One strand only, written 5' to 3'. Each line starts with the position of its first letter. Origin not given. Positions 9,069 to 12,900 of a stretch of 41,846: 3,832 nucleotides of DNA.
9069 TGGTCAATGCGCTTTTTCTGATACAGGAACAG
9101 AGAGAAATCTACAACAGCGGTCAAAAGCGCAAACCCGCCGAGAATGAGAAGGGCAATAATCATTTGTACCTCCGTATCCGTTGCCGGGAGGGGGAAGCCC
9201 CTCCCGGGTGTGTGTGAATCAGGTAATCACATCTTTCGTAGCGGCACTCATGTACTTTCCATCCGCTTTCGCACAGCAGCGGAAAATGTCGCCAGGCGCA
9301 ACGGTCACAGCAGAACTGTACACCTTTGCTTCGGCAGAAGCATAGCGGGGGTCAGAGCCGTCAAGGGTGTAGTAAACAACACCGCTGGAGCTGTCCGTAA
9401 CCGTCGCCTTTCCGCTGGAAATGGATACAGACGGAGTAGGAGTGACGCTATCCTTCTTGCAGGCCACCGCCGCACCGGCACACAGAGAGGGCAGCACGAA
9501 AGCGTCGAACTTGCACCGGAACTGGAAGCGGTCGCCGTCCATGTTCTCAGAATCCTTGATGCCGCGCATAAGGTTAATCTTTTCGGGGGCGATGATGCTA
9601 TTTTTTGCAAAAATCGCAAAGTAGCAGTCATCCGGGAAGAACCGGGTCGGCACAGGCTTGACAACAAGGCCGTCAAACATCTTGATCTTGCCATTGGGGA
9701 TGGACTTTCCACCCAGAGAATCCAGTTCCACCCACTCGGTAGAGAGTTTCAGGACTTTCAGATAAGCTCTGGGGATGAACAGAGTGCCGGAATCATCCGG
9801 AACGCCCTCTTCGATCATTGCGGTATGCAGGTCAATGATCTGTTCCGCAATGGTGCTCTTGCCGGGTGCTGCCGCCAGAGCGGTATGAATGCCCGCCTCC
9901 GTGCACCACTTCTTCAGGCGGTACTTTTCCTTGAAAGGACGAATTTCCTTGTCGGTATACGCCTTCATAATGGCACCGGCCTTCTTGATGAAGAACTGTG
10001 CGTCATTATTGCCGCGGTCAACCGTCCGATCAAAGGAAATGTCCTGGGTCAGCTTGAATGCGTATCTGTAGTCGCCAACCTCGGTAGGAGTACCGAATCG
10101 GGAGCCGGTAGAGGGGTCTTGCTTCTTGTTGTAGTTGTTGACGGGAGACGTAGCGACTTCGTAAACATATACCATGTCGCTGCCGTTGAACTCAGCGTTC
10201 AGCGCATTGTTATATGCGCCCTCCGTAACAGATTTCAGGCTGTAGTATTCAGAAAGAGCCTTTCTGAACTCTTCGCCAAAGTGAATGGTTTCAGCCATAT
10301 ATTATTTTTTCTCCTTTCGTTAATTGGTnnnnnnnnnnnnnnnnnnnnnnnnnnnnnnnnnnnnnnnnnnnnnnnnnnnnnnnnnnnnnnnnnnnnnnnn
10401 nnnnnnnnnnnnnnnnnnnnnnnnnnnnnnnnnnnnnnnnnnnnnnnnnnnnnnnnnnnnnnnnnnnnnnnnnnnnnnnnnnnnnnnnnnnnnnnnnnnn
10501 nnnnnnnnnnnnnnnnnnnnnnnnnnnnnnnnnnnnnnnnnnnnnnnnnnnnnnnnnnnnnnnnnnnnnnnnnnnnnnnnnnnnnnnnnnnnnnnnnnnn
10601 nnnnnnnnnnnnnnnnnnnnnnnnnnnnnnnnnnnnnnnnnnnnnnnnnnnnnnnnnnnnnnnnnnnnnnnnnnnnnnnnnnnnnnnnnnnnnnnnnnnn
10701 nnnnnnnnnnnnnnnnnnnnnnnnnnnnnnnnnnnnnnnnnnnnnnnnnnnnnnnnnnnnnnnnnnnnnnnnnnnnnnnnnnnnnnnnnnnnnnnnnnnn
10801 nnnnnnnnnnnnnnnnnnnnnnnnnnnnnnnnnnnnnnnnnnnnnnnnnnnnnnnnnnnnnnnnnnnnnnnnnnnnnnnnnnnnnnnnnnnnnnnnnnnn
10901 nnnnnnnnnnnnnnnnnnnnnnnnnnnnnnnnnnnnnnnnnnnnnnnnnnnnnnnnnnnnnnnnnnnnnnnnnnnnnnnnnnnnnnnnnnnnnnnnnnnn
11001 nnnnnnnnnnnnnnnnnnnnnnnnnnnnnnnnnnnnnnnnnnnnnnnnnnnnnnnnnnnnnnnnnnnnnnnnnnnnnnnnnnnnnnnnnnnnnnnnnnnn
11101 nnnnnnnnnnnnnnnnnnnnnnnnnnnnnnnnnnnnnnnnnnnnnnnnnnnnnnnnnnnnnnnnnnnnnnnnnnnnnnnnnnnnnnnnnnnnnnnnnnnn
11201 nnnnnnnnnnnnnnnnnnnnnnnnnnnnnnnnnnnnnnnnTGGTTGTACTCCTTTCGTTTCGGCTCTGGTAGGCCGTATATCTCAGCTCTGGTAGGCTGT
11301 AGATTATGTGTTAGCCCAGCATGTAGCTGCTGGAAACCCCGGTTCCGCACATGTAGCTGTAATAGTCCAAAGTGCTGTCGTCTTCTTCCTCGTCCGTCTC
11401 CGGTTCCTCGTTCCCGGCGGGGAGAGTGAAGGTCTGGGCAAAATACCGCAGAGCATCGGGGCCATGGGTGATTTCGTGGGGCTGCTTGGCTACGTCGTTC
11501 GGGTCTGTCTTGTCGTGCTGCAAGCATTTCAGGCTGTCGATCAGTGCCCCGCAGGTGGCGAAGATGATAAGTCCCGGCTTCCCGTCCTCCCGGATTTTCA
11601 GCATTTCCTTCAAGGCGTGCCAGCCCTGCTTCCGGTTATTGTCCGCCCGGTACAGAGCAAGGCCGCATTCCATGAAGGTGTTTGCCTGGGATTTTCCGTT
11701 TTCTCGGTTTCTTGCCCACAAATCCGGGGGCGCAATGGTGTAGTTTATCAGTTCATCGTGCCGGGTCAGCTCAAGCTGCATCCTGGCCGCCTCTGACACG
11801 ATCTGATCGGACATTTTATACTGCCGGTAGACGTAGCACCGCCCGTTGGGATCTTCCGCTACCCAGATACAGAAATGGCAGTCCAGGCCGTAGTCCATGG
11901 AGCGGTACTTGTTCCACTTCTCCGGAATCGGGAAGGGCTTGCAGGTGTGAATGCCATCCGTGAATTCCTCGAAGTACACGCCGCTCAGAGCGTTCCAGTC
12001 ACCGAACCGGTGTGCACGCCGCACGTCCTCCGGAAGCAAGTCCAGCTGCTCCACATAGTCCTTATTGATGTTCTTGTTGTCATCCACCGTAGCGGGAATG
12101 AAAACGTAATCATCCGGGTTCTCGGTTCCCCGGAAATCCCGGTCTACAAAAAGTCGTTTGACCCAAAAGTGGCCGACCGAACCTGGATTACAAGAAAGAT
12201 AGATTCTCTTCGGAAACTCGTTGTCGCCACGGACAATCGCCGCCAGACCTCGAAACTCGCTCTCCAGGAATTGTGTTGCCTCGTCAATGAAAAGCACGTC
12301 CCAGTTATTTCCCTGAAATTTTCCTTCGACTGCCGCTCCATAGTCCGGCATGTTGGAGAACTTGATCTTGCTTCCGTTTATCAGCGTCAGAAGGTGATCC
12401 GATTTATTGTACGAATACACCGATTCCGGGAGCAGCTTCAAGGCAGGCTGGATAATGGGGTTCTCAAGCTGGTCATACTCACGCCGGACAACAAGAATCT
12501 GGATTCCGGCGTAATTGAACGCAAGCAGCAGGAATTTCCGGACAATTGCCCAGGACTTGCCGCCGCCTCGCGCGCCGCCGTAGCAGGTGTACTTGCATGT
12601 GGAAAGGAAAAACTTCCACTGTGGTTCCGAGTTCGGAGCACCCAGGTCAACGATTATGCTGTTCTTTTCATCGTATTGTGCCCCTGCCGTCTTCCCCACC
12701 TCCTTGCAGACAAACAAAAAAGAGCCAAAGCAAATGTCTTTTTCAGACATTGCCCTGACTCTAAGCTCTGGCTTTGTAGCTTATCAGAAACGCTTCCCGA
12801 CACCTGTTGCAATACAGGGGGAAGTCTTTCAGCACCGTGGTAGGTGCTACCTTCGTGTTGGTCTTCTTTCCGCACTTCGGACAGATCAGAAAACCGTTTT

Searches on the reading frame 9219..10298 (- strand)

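Call 54: search_protein_families(library=phrogs, proteins=[window:9219-10298:-], max_evalue=0.001)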
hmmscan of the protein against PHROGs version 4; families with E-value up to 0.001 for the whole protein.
window:9219-10298:- (359 aa): 1 family
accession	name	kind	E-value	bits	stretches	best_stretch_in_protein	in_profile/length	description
phrog_422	-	head and packaging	2.3e-25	90.7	1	1-279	1-291/297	major head protein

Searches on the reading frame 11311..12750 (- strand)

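Call 54: search_protein_families(library=phrogs, proteins=[window:11311-12750:-], max_evalue=0.001)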
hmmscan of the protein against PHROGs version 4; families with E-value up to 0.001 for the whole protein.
window:11311-12750:- (479 aa): 6 families
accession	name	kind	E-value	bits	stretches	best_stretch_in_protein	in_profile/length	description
phrog_2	-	head and packaging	4.3e-36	126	1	39-442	266-593/807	terminase large subunit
phrog_979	-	head and packaging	1.1e-35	124.4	2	38-190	152-305/642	terminase large subunit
phrog_3717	-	head and packaging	1.9e-15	58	1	51-291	22-262/277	terminase large subunit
phrog_5653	-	head and packaging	3e-12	47.7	1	250-443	1-182/199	terminase large subunit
phrog_9526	-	head and packaging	4.1e-09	37.3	1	38-212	9-187/280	terminase large subunit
phrog_10250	-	head and packaging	1.3e-07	32.6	1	248-441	14-215/228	terminase large subunit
